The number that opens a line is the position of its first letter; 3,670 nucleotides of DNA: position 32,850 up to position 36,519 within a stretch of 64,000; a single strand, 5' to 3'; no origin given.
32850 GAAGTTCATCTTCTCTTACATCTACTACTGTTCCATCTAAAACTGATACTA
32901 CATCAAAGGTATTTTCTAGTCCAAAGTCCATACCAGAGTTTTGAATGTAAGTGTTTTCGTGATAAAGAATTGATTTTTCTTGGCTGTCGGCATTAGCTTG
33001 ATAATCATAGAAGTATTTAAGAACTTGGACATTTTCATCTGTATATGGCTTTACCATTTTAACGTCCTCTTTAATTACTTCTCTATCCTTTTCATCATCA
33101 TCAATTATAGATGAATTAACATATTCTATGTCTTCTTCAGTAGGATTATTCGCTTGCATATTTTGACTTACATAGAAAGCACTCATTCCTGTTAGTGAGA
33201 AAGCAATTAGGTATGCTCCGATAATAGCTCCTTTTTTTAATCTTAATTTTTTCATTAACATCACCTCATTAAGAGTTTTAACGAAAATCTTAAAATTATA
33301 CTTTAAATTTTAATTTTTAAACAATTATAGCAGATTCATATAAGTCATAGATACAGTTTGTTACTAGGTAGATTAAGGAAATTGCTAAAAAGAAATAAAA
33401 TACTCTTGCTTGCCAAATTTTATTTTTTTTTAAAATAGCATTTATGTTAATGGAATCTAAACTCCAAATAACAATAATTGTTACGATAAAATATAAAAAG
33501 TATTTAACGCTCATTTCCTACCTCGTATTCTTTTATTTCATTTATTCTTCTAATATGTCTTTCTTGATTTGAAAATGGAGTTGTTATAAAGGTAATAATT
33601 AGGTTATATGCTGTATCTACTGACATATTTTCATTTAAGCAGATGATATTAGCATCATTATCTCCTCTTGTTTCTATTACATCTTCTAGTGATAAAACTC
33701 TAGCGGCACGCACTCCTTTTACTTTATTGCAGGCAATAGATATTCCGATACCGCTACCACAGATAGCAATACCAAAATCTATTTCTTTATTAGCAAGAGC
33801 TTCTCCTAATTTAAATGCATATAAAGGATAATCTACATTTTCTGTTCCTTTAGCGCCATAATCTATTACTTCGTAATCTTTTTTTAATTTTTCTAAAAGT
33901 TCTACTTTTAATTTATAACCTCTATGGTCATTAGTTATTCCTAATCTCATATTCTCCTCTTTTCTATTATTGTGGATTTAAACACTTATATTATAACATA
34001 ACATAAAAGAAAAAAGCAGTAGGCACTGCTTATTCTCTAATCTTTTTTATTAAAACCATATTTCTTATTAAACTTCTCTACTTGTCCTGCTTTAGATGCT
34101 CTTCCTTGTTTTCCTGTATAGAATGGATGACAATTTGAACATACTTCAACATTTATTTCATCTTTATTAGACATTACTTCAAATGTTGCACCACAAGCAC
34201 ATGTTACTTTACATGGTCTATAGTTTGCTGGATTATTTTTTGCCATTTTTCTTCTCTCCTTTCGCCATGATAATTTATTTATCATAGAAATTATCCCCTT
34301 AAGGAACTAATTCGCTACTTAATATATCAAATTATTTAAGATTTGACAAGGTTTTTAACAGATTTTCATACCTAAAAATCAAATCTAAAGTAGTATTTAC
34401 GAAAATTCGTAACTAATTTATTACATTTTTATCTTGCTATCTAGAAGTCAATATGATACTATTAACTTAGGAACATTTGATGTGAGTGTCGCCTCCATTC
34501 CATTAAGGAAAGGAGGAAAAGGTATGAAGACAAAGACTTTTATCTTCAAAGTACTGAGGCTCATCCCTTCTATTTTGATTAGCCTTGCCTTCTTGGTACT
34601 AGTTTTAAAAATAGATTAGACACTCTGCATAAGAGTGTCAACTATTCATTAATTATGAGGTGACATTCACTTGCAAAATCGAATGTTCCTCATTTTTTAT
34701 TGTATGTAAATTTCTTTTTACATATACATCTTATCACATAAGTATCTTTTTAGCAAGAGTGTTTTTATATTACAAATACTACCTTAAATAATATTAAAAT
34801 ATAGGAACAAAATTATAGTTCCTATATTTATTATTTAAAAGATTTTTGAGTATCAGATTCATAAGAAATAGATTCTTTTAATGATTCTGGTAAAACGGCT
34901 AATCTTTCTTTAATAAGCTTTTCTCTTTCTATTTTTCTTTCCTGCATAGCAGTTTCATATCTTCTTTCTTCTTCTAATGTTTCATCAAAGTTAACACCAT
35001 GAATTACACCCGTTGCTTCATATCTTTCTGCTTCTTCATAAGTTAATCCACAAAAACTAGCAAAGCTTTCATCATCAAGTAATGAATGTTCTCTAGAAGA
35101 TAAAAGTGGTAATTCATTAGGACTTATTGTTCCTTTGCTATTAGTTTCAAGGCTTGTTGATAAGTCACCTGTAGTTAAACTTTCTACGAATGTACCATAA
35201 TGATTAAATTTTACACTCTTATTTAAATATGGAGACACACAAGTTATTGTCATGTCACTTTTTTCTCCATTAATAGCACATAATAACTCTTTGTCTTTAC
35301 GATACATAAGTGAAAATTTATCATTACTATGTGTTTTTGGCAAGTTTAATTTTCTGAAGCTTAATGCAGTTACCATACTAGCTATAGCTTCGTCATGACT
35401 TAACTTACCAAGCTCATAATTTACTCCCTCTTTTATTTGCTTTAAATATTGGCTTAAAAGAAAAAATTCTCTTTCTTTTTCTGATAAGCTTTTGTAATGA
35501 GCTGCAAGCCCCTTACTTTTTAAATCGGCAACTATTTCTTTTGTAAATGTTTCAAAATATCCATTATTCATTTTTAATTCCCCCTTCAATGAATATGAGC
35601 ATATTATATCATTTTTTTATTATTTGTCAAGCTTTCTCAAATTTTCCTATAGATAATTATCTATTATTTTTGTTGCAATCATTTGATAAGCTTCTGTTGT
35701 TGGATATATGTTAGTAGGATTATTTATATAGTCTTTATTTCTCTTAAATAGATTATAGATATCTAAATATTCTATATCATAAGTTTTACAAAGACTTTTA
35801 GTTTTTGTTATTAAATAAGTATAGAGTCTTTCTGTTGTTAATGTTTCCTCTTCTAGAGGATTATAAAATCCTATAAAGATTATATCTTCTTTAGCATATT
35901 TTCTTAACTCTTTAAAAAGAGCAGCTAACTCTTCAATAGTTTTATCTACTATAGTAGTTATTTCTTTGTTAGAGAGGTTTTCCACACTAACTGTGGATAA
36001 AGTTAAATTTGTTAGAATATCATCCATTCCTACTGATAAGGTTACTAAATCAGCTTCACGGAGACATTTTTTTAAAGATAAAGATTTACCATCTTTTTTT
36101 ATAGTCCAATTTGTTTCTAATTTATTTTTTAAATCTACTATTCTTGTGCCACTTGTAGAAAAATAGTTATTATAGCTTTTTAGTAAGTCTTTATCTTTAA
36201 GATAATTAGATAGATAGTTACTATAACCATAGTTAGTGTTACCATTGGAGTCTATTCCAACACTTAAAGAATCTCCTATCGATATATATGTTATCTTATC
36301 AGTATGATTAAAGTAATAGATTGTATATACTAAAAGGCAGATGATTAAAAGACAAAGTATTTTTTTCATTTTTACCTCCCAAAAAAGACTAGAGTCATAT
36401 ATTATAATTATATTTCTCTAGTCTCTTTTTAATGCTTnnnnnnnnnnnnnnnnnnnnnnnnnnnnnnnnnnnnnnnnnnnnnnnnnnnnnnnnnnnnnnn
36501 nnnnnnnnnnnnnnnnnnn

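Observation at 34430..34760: Candidate type I toxin-antitoxin module: 31-aa membrane peptide with an occluded RBS and a convergent antisense promoter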

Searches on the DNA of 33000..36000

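Call 3: search_rna_families(source=window, start=33000, end=36000, threshold=evalue, max_evalue=10, show_alignments=3)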
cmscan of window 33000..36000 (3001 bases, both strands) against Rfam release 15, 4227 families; matches with E-value up to 10: 4.
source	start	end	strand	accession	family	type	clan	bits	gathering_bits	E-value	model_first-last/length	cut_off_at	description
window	34256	34287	-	RF03156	L31-Firmicutes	Cis-reg; leader;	CL00118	36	33.3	4e-05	1-32/32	no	L31-Firmicutes ribosomal protein leader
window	33986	34053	-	RF00834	mir-268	Gene; miRNA;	-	21.3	47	1.5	1-89/89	no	mir-268 microRNA precursor family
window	34601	34653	+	RF00436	UnaL2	Cis-reg;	-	18.3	55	6.9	1-54/54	no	UnaL2 LINE 3' element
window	35002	35084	-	RF01637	ceN47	Gene; snRNA; snoRNA; CD-box;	-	16.9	35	1.9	1-155/155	no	Nematode snoRNA ceN47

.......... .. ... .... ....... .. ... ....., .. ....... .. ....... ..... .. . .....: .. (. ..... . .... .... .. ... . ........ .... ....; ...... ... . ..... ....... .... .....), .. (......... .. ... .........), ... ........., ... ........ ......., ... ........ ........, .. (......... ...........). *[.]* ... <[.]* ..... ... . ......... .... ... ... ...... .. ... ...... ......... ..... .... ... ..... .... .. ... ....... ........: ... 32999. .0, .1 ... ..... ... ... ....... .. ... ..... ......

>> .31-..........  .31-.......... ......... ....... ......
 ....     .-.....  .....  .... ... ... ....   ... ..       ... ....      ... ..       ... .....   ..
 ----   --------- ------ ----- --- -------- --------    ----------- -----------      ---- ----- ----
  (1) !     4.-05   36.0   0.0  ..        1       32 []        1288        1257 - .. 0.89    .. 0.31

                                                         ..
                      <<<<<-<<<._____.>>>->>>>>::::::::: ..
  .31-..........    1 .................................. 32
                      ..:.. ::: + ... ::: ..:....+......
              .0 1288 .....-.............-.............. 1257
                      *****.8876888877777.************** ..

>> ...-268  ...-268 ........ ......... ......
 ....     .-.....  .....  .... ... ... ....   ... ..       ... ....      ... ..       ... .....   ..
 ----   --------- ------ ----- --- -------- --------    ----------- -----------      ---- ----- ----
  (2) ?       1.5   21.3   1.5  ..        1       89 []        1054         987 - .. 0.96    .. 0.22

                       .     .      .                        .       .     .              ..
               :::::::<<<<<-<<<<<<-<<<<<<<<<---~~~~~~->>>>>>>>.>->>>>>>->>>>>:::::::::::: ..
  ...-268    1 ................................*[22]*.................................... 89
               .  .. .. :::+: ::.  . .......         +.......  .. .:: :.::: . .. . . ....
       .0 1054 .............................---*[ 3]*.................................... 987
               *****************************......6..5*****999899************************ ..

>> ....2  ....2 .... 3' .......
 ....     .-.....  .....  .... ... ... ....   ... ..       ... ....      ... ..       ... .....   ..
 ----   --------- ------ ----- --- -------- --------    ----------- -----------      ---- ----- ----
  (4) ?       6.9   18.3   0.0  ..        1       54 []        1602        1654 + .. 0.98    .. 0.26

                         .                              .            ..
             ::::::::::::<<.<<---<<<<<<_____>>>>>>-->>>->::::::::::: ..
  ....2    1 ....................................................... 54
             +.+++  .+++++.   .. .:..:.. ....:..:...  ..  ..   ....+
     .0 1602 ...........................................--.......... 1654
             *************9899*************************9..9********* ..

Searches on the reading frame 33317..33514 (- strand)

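Call 21: search_protein_families(library=pfam, proteins=[window:33317-33514:-])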
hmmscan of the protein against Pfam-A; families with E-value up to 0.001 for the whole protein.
window:33317-33514:- (65 aa): 1 family
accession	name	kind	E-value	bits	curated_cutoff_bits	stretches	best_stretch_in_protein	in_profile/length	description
PF06612.16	DUF1146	-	1.1e-08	35.3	25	1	13-53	5-45/48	Protein of unknown function (DUF1146)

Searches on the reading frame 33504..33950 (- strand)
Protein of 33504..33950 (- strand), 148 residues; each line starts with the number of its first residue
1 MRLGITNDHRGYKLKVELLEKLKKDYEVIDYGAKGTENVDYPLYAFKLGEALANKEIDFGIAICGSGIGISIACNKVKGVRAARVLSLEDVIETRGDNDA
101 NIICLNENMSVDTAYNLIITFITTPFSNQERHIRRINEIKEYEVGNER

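Call 21: search_protein_families(library=pfam, proteins=[window:33504-33950:-])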
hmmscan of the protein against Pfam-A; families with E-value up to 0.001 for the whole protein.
window:33504-33950:- (148 aa): 1 family
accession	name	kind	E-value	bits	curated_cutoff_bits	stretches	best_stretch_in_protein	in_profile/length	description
PF02502.23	LacAB_rpiB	-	7.8e-43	146.2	24.7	1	4-139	2-138/138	Ribose/Galactose Isomerase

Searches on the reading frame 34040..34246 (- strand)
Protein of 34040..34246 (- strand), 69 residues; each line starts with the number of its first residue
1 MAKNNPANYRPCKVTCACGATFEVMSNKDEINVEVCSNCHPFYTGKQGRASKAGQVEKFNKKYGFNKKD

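Call 11: find_encoding_contigs(protein=window:34040-34246:-, flank=3000, max_places=10)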
Protein seq(69 aa) (69 aa): 22 contigs read that carry it; 10 places shown.
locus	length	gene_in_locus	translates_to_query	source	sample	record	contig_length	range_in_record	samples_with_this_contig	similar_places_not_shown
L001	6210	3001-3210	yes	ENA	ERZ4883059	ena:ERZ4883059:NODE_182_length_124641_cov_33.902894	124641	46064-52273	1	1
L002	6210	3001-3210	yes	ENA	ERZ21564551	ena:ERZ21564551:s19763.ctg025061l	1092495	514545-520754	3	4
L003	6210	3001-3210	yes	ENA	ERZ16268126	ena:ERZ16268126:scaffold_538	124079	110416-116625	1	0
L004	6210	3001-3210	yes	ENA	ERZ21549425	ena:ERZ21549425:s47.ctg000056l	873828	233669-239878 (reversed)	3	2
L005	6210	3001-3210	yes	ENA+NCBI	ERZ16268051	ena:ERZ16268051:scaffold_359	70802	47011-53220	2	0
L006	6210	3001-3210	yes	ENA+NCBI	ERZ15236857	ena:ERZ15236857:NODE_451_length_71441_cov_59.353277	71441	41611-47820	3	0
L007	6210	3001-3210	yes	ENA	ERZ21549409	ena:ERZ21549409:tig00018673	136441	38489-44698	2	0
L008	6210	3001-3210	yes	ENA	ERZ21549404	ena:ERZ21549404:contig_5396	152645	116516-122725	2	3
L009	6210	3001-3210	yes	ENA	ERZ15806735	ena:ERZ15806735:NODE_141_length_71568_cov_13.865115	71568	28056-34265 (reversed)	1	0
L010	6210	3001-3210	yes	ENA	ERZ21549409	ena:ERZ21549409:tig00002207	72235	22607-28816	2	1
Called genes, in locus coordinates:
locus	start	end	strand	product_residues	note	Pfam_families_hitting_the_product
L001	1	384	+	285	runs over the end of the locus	PF01116:F_bP_aldolase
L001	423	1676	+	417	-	PF00275:EPSP_synthase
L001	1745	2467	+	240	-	PF00657:Lipase_GDSL, PF13472:Lipase_GDSL_2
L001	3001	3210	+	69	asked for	PF01197:Ribosomal_L31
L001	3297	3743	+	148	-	PF02502:LacAB_rpiB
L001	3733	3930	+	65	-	PF06612:DUF1146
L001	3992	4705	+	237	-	PF01551:Peptidase_M23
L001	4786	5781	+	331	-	PF06723:MreB_Mbl, PF00022:Actin (weak), PF11104:PilM_2 (faint), PF00012:HSP70, PF06277:EutA (weak), PF14450:FtsA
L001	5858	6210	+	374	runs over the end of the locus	PF00953:Glycos_transf_4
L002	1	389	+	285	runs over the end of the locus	PF01116:F_bP_aldolase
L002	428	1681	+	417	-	PF00275:EPSP_synthase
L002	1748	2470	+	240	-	PF00657:Lipase_GDSL, PF13472:Lipase_GDSL_2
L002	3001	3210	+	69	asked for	PF01197:Ribosomal_L31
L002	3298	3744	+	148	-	PF02502:LacAB_rpiB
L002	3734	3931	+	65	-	PF06612:DUF1146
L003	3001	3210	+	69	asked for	PF01197:Ribosomal_L31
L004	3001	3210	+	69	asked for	PF01197:Ribosomal_L31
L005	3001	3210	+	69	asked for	PF01197:Ribosomal_L31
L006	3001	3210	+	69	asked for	PF01197:Ribosomal_L31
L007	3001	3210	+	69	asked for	PF01197:Ribosomal_L31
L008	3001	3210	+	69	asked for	PF01197:Ribosomal_L31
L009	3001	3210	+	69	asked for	PF01197:Ribosomal_L31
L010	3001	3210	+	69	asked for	PF01197:Ribosomal_L31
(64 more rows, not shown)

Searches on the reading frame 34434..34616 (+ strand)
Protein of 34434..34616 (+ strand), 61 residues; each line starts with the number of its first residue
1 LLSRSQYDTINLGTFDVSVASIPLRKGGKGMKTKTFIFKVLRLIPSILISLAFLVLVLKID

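Call 31: find_homologous_proteins(query=window:34434-34616:+, max_evalue=10)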
Query window:34434-34616:+: 1 candidates shared short words with the query, none scored E <= 10.

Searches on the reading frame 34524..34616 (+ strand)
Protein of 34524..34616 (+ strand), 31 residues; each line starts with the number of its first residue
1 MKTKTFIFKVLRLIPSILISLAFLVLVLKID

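Call 9: find_encoding_contigs(protein=window:34524-34616:+, flank=3000, max_places=10)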
Protein seq(31 aa) (31 aa): no gene with exactly this product is on record in the collection.

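Call 19: search_protein_families(library=pfam, proteins=[window:34524-34616:+], max_evalue=10)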
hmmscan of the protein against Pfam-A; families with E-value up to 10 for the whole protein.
seq(31 aa): 0 families

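Call 20: search_protein_families(library=ncbifam, proteins=[window:34524-34616:+], max_evalue=10)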
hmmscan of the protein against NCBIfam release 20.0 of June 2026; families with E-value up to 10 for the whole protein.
seq(31 aa): 0 families

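Call 39: search_protein_representatives(protein=window:34524-34616:+)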
Query: 31 residues. Proteins with E-value up to 0.001 (for the whole library): 0; up to 1e-10: 0; up to 1e-30: 0. The best 0 are listed.

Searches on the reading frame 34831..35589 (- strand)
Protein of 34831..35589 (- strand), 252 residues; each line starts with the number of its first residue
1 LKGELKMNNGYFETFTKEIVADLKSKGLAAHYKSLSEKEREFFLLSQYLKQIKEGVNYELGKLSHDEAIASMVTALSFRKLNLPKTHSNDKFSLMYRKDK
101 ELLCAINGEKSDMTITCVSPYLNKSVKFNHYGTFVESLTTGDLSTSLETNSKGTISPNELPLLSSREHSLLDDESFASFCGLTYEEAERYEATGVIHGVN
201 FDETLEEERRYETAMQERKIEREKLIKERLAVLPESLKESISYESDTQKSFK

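Call 12: find_encoding_contigs(protein=window:34831-35589:-, flank=3000, max_places=10)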
Protein window:34831-35589:- (252 aa): no gene with exactly this product is on record in the collection.

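Call 21: search_protein_families(library=pfam, proteins=[window:34831-35589:-])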
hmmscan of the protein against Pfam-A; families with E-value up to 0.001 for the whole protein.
window:34831-35589:- (252 aa): 0 families

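Call 75: search_protein_families(library=phrogs, proteins=[window:34831-35589:-], max_evalue=0.01)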
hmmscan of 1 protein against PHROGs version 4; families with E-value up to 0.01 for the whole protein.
window:34831-35589:- (252 aa): 0 families

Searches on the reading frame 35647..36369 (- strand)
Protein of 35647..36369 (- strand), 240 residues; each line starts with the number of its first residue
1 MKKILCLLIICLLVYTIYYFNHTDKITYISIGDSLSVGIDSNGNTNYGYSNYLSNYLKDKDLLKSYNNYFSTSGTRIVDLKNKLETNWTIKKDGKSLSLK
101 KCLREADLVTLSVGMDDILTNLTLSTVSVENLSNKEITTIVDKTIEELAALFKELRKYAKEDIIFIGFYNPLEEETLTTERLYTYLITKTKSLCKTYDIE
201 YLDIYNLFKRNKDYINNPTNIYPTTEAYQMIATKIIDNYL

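Call 21: search_protein_families(library=pfam, proteins=[window:35647-36369:-])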
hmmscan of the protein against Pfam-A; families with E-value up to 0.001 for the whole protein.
window:35647-36369:- (240 aa): 2 families
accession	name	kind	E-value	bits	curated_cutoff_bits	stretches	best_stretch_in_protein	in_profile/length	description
PF00657.28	Lipase_GDSL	-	7.1e-14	52.9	23.6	1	30-234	3-207/208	GDSL-like Lipase/Acylhydrolase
PF13472.12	Lipase_GDSL_2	-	2.4e-12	48.1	32.9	1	31-229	2-177/178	GDSL-like Lipase/Acylhydrolase family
